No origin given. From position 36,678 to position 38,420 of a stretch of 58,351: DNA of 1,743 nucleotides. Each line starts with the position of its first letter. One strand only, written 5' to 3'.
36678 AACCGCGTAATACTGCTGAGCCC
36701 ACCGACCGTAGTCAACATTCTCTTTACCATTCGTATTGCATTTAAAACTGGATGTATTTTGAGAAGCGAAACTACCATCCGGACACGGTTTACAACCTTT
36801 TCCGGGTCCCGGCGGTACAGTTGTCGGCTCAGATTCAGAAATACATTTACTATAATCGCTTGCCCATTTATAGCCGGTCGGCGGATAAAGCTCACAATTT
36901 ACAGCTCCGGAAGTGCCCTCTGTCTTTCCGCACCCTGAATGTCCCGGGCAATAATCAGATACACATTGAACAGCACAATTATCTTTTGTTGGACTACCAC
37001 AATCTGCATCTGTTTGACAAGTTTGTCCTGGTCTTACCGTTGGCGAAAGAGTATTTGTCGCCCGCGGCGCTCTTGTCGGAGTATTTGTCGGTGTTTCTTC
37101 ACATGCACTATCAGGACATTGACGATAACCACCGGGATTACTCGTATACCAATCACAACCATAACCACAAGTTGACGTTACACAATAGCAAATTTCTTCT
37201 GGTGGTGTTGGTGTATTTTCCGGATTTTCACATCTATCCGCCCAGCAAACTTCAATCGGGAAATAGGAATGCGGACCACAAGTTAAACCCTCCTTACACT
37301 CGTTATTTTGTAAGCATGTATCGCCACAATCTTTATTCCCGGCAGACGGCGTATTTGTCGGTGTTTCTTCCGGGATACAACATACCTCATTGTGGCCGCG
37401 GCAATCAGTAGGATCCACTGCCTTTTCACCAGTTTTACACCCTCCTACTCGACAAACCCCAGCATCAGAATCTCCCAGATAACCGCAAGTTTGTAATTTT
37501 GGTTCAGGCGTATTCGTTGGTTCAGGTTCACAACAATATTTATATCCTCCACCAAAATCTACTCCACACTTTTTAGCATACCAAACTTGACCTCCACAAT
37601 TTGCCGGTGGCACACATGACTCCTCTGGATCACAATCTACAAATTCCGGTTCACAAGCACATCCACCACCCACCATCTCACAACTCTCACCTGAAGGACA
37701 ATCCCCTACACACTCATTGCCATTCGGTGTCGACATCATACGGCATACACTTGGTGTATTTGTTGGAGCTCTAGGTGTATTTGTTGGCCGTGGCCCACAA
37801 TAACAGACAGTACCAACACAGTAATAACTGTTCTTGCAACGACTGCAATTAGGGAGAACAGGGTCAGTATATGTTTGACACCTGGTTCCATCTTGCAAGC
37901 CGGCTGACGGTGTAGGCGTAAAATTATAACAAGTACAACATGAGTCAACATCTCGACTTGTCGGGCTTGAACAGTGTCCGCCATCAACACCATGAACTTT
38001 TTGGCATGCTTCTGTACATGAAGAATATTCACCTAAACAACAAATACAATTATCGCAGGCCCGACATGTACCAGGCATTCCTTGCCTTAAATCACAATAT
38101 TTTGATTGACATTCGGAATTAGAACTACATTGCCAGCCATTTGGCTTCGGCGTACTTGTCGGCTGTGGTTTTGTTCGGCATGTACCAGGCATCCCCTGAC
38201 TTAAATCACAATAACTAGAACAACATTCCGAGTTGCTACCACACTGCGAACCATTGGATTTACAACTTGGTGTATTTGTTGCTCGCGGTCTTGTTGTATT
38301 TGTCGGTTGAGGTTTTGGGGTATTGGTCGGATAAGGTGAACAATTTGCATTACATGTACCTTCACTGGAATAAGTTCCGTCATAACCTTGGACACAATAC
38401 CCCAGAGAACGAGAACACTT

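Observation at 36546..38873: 775-aa protein with about 11% cysteine arranged in even-numbered modules separated by PTNTP linkers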

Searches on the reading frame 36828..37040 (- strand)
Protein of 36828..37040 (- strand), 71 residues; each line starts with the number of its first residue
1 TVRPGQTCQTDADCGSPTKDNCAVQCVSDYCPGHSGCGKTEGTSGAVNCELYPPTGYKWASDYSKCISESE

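Call 36: search_solved_structures(query=A2, max_evalue=10, show_alignments=2)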
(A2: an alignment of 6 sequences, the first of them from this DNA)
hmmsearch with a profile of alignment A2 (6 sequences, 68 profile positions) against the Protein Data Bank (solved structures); distinct sequences matched with E-value up to 10: 2.
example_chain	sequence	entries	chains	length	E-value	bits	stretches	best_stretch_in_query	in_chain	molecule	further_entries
2flg_A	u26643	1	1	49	0.38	13.9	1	24-39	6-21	Merozoite surface protein 1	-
4rax_A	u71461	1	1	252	1.1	12.5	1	22-60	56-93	Piezo-type mechanosensitive ion channel component 1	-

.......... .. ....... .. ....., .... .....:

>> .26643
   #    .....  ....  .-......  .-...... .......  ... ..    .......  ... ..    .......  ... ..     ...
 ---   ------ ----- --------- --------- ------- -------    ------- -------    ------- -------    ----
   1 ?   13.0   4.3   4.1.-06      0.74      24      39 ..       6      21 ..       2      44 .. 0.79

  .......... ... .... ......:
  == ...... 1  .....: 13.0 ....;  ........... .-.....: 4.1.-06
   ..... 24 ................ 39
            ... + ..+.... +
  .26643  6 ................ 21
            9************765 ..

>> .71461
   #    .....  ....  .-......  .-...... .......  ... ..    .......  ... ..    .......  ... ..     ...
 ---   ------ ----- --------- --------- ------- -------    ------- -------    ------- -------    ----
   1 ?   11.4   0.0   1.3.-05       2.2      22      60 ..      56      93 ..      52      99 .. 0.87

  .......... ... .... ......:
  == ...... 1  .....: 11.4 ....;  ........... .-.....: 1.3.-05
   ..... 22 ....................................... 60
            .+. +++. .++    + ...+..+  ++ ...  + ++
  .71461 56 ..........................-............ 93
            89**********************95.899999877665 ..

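Call 39: find_related_loci(query=A2, collection=genome_contigs, flank=8000)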
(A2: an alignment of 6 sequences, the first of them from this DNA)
Query A2 (71 aa) in genome_contigs; peptide patterns used: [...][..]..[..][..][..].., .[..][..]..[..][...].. (x = any residue, [..] = any of these).
55 stretches matched a pattern; 4 encode a relative of the query (tblastn E <= 1e-3); 4 distinct loci.
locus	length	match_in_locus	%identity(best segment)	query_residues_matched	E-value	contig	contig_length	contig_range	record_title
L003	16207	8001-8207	64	1-69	5e-29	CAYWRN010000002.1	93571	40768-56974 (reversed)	MAG TPA_asm: uncultured Gammaproteobacteria bacterium isolate SRP239243_co1_203 genome assembly, contig: NODE_206_length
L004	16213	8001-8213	63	1-71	2e-28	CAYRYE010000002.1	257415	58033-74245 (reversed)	MAG TPA_asm: uncultured Gammaproteobacteria bacterium isolate SRP068000_co4_7 genome assembly, contig: NODE_7_length_257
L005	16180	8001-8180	72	8-67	2e-28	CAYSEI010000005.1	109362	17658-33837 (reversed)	MAG TPA_asm: uncultured Pseudomonadales bacterium isolate SRP141376_co2_362 genome assembly, contig: NODE_448_length_109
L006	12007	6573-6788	60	2-71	3e-26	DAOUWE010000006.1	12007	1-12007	MAG TPA_asm: Candidatus Shapirobacteria bacterium isolate CSMAG_867 CSMAG_867_k127_3039897_length_12007_cov_12.3715, who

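Call 55: find_homologous_proteins(query=A2, max_evalue=0.001)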
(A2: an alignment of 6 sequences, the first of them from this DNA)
Query A2 (6 sequences): 855 candidates shared short words with the query, none scored E <= 0.001.

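Call 59: predict_structure(alignment_id=A2)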
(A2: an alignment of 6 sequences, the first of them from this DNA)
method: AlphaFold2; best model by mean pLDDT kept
length: 71 residues; sequences in the alignment: 6
mean_pLDDT: 69.0   pTM: 0.54
mean pLDDT of the five models: 69.0, 64.4, 56.6, 51.7, 43.3
residues with pLDDT >= 90: 6; 70-90: 35; 50-70: 14; < 50: 16
segments of 3 or more residues with pLDDT < 50: 31-45
pLDDT, mean of each block of 10 residues (from residue 1): 62 79 74 41 53 86 89 70
secondary structure, 60 per line:
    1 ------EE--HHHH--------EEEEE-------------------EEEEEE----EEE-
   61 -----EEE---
elements in order: H11-14 E23-27 E47-52 E57-59 E66-68

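Call 62: fold_search(model_id=the predicted structure, library=pdb)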
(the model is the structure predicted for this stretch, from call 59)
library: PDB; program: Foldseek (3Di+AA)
matches with E <= 10: 138; with E <= 0.001: 0
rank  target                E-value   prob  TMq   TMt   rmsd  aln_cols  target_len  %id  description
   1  8dfi_A                1.3e+00  0.16  0.28  0.23   8.4        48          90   27  Crystal structure of moderately neutralizing / interfering human monoclonal antibody 42C11 Fab in complex with MSP1-19 (released 2022-10-12)
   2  6n29_A                2.1e+00  0.11  0.39  0.08  10.6        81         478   16  Crystal structure of monomeric von Willebrand Factor D`D3 assembly (released 2019-01-23)
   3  8gye_D                2.3e+00  0.06  0.25  0.14  13.2        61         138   20  Crystal Structure of the 4-1BB in complex with ZG033 Fab (released 2023-09-27)
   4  8hwu_MODEL_1_A        3.1e+00  0.13  0.39  0.45   4.2        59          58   10  Solution structure of frog peptide LL-TIL (released 2023-11-15)
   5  5pac_A                3.1e+00  0.09  0.25  0.30   7.1        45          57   20  human factor VIIa in complex with 5-hydroxy-N-(4-oxo-3H-quinazolin-6-yl)-1-[3-[(phenylcarbamoylamino)methyl]phenyl]pyr (released 2017-06-21)
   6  6n29_B                3.1e+00  0.09  0.40  0.09  10.1        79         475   15  Crystal structure of monomeric von Willebrand Factor D`D3 assembly (released 2019-01-23)
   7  1pfx_L                3.4e+00  0.14  0.24  0.12   3.1        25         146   24  PORCINE FACTOR IXA (released 1996-08-17)
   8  1nfu_B                3.4e+00  0.11  0.22  0.29   3.1        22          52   23  CRYSTAL STRUCTURE OF HUMAN COAGULATION FACTOR XA COMPLEXED WITH RPR132747 (released 2003-02-25)
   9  3kcg_L                3.4e+00  0.08  0.22  0.28   6.8        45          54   13  Crystal structure of the antithrombin-factor IXa-pentasaccharide complex (released 2010-02-02)
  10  4ylq_L                3.6e+00  0.08  0.26  0.14   6.5        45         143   20  Crystal Structure of a FVIIa-Trypsin Chimera (FT) in Complex with Soluble Tissue Factor (released 2015-12-30)
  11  3qbq_B                3.8e+00  0.11  0.26  0.12   3.2        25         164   24  Crystal structure of extracellular domains of mouse RANK-RANKL complex (released 2011-03-02)
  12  2jkh_L                3.8e+00  0.10  0.22  0.28   3.2        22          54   23  Factor Xa - cation inhibitor complex (released 2009-01-13)
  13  3me4_B                3.8e+00  0.10  0.28  0.14   4.0        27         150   22  Crystal structure of mouse RANK (released 2010-06-02)
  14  5jb8_E                4.1e+00  0.12  0.22  0.30   3.2        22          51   18  Crystal structure of factor IXa variant K98T in complex with EGR-chloromethylketone (released 2016-06-01)
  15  3sw2_A                4.1e+00  0.10  0.22  0.27   3.1        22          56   23  X-ray crystal structure of human FXA in complex with 6-chloro-N-((3S)-2-oxo-1-(2-oxo-2-((5S)-8-oxo-5,6-dihydro-1H-1,5- (released 2011-11-16)
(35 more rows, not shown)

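Call 92: find_related_loci(query=A2, collection=metagenome_contigs, flank=5000)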
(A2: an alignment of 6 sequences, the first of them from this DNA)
Query A2 (71 aa) in metagenome_contigs; peptide patterns used: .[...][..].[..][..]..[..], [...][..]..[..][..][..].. (x = any residue, [..] = any of these).
109 stretches matched a pattern; 1 encode a relative of the query (tblastn E <= 1e-3); 1 distinct loci.
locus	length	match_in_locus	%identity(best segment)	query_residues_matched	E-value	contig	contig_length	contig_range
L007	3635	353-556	68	1-68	4e-32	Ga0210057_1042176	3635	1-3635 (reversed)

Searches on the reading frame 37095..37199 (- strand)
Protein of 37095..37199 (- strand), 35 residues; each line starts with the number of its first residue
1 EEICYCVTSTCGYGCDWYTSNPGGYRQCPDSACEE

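Call 84: search_solved_structures(query=A7, max_evalue=10, show_alignments=2)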
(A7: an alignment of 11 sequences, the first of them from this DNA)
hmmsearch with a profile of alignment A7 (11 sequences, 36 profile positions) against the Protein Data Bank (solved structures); distinct sequences matched with E-value up to 10: 1.
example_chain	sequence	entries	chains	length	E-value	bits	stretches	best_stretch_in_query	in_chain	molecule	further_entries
5dtf_H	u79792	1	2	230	0.31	14.6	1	5-26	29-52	Fab Hpu98.61 Heavy Chain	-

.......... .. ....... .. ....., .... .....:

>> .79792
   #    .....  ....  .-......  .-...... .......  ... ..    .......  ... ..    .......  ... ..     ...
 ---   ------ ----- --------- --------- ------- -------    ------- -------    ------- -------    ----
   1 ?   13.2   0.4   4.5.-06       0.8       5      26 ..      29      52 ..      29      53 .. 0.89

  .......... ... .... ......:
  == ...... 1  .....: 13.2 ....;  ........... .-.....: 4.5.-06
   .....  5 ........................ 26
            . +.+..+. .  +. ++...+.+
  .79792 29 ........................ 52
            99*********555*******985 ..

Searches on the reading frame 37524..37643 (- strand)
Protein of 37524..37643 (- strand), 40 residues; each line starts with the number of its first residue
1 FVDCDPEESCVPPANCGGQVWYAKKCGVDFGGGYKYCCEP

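Call 83: search_solved_structures(query=A6, max_evalue=10, show_alignments=2)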
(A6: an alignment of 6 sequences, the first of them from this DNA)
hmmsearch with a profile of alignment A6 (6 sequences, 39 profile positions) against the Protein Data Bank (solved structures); distinct sequences matched with E-value up to 10: 0.

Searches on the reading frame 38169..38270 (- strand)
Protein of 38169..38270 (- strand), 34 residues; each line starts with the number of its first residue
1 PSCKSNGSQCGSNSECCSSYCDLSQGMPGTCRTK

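Call 35: search_solved_structures(query=A3, max_evalue=10, show_alignments=3)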
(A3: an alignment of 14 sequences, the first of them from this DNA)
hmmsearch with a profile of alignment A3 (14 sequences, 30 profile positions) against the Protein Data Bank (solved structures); distinct sequences matched with E-value up to 10: 5.
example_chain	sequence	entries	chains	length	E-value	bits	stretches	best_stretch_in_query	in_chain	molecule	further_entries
1c6w_A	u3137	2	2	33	0.0025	21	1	6-29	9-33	MAUROCALCIN | D-MAUROCALCINE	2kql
5xbd_A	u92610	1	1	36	1.6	12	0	1-29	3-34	pB1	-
3s2k_C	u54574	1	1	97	2.7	11.3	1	4-18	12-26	Dickkopf-related protein 1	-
5fww_C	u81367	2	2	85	4.7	10.5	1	4-18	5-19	DICKKOPF-RELATED PROTEIN 1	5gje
3s8v_X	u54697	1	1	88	5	10.5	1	4-18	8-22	Dickkopf-related protein 1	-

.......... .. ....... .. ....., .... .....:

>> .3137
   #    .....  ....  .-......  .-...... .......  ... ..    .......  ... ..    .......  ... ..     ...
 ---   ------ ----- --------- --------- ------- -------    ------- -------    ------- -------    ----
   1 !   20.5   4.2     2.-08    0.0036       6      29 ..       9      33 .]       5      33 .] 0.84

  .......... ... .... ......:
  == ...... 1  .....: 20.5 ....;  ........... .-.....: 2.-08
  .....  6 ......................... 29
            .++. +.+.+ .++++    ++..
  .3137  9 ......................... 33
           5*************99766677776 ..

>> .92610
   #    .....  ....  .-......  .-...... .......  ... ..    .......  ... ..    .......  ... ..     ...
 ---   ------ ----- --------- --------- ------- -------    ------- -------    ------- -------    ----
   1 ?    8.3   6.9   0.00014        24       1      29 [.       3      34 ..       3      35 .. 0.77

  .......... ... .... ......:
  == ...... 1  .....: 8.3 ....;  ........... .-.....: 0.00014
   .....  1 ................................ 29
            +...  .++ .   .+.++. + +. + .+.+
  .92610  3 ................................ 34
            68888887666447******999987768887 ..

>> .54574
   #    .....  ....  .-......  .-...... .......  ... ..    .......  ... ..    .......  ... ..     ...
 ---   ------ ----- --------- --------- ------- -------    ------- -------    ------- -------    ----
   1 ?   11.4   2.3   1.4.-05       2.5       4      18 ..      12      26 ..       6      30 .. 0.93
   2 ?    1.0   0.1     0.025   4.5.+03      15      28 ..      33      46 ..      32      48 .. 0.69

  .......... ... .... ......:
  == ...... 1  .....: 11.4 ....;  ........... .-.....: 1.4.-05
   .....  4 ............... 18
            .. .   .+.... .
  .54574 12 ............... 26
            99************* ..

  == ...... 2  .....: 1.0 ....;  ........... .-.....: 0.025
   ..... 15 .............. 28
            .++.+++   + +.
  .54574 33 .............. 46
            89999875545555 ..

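Call 68: predict_structure(alignment_id=A4)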
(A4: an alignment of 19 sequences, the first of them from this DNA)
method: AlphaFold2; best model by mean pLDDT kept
length: 34 residues; sequences in the alignment: 19
mean_pLDDT: 89.4   pTM: 0.53
mean pLDDT of the five models: 89.4, 88.9, 88.8, 88.1, 87.5
residues with pLDDT >= 90: 24; 70-90: 9; 50-70: 1; < 50: 0
segments of 3 or more residues with pLDDT < 50: none
pLDDT, mean of each block of 10 residues (from residue 1): 88 92 89 86
secondary structure, 60 per line:
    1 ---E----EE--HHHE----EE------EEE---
elements in order: E29-31

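Call 71: fold_search(model_id=the predicted structure, library=pdb)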
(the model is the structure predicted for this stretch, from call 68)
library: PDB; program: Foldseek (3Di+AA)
matches with E <= 10: 22; with E <= 0.001: 0
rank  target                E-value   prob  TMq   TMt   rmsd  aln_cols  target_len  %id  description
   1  4aoq_E                9.1e-02  0.97  0.65  0.63   2.7        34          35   26  Cationic trypsin in complex with mutated Spinacia oleracea trypsin inhibitor III (SOTI-III) (F14A) (released 2013-01-09)
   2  9nvh_MODEL_1_A        2.8e-01  0.84  0.63  0.62   2.7        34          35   29  NMR structure of conotoxin k-SrXIA (released 2025-05-14)
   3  1c6w_MODEL_1_A        4.4e-01  0.69  0.65  0.67   2.1        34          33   29  MAUROCALCIN FROM SCORPIO MAURUS (released 2000-09-06)
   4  2m36_MODEL_1_A        9.4e-01  0.63  0.71  0.64   2.7        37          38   32  Solution structure of the insecticidal spider-venom peptide Aps III (released 2013-03-27)
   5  4aor_D                9.4e-01  0.57  0.66  0.66   2.7        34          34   26  Cationic trypsin in complex with the Spinacia oleracea trypsin inhibitor III (SOTI-III) (released 2013-01-09)
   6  1axh_MODEL_1_A        1.0e+00  0.23  0.57  0.53   4.6        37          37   30  ATRACOTOXIN-HVI FROM HADRONYCHE VERSUTA (AUSTRALIAN FUNNEL-WEB SPIDER, NMR, 20 STRUCTURES (released 1997-11-12)
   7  9ep7_MODEL_1_A        1.3e+00  0.57  0.69  0.67   2.3        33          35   27  Poecitoxin-1a from Poecilotheria subfusca spider, a new potent peptide blocker of the human Cav1.2 channel sub (released 2025-03-26)
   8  1lpb_A                1.6e+00  0.38  0.65  0.29   2.2        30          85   23  THE 2.46 ANGSTROMS RESOLUTION STRUCTURE OF THE PANCREATIC LIPASE COLIPASE COMPLEX INHIBITED BY A C11 ALKYL PHOSPHONATE (released 1994-11-01)
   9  1dkc_MODEL_1_A        1.9e+00  0.16  0.55  0.52   3.9        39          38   36  SOLUTION STRUCTURE OF PAFP-S, AN ANTIFUNGAL PEPTIDE FROM THE SEEDS OF PHYTOLACCA AMERICANA (released 2000-12-13)
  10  5fzv_MODEL_1_A        2.2e+00  0.41  0.64  0.67   1.9        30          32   27  High resolution solution NMR structure of the spider venom peptide U3- scytotoxin-Sth1a (released 2016-06-08)
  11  1hvw_MODEL_1_A        2.2e+00  0.38  0.62  0.79   2.3        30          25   33  HAIRPINLESS MUTANT OF OMEGA-ATRACOTOXIN-HV1A (released 2001-01-17)
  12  1v91_MODEL_1_A        2.2e+00  0.23  0.65  0.61   3.4        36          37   30  Solution structure of insectidal toxin delta-paluIT2-NH2 (released 2005-03-29)
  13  1pcn                  2.5e+00  0.30  0.68  0.27   2.0        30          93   23  SOLUTION STRUCTURE OF PORCINE PANCREATIC PROCOLIPASE AS DETERMINED FROM 1H HOMONUCLEAR TWO-AND THREE-DIMENSIONAL NMR (released 1994-12-20)
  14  1eth_B                2.7e+00  0.47  0.78  0.33   1.9        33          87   21  TRIACYLGLYCEROL LIPASE/COLIPASE COMPLEX (released 1996-12-07)
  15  6cuc_MODEL_1_A        3.7e+00  0.14  0.59  0.32   2.8        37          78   22  Solution structure of double knot toxin (DkTx) (released 2019-03-27)
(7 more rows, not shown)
